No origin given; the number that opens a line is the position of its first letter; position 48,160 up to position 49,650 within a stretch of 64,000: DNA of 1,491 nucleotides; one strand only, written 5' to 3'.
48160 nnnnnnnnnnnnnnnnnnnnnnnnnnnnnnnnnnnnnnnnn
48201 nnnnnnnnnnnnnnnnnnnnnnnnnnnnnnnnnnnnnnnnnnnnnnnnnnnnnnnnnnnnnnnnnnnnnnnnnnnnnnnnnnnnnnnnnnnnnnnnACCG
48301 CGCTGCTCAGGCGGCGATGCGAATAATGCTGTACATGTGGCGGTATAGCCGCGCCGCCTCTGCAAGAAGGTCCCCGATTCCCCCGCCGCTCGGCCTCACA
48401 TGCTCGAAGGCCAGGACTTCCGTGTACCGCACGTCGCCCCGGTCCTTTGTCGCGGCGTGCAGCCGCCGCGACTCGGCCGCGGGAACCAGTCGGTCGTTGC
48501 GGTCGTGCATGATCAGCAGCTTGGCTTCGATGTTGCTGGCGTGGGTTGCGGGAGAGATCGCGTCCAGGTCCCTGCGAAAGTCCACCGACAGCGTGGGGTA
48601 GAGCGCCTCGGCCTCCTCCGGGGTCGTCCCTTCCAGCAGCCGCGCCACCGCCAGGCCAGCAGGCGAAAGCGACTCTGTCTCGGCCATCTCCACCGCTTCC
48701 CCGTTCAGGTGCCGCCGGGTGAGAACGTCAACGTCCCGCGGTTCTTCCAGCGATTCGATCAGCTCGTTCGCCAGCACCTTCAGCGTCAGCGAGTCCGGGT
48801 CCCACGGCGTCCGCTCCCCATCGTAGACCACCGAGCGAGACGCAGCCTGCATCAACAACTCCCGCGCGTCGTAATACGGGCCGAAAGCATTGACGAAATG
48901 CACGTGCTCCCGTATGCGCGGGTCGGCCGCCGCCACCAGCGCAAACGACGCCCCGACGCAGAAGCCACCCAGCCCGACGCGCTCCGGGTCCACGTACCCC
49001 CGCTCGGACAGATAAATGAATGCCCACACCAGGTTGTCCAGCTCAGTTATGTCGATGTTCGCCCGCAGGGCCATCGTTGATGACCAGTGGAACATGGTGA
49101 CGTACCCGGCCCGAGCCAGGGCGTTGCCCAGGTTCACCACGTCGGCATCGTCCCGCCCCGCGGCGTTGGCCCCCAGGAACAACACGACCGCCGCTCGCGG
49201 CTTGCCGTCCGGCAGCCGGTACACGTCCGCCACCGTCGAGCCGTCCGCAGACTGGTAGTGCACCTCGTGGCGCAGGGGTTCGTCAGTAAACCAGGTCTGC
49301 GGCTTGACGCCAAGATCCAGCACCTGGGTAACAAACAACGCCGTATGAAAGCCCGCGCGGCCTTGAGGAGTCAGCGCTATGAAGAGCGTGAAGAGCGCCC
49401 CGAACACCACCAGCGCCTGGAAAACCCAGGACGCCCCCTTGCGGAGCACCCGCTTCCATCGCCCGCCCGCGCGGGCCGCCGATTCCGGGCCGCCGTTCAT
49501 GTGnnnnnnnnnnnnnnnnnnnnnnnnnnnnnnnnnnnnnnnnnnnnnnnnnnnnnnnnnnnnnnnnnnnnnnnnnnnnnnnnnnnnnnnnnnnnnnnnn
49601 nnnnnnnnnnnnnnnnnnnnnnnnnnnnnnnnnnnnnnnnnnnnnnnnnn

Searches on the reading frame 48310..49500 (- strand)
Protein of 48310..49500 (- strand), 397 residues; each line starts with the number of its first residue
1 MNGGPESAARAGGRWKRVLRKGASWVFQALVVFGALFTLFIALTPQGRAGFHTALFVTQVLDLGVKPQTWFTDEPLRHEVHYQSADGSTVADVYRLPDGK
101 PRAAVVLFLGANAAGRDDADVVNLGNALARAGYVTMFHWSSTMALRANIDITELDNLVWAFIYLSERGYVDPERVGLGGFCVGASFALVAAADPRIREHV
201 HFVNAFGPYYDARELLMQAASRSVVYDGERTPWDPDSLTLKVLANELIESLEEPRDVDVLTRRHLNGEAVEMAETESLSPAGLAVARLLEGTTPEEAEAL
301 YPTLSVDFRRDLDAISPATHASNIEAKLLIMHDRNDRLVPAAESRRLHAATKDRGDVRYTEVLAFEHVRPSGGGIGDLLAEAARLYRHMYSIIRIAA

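Call 49: search_protein_families(library=pfam, proteins=[window:48310-49500:-], max_evalue=0.001)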
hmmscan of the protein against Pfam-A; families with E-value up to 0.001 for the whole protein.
window:48310-49500:- (397 aa): 3 families
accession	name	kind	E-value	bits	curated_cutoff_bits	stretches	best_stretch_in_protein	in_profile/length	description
PF01738.24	DLH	-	9.7e-07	29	21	1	160-197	84-122/217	Dienelactone hydrolase family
PF00326.27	Peptidase_S9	-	1.5e-05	25.1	22.6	0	312-356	129-175/213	Prolyl oligopeptidase family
PF20434.5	BD-FAE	-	0.00051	20.1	26.8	0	312-349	176-213/215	BD-FAE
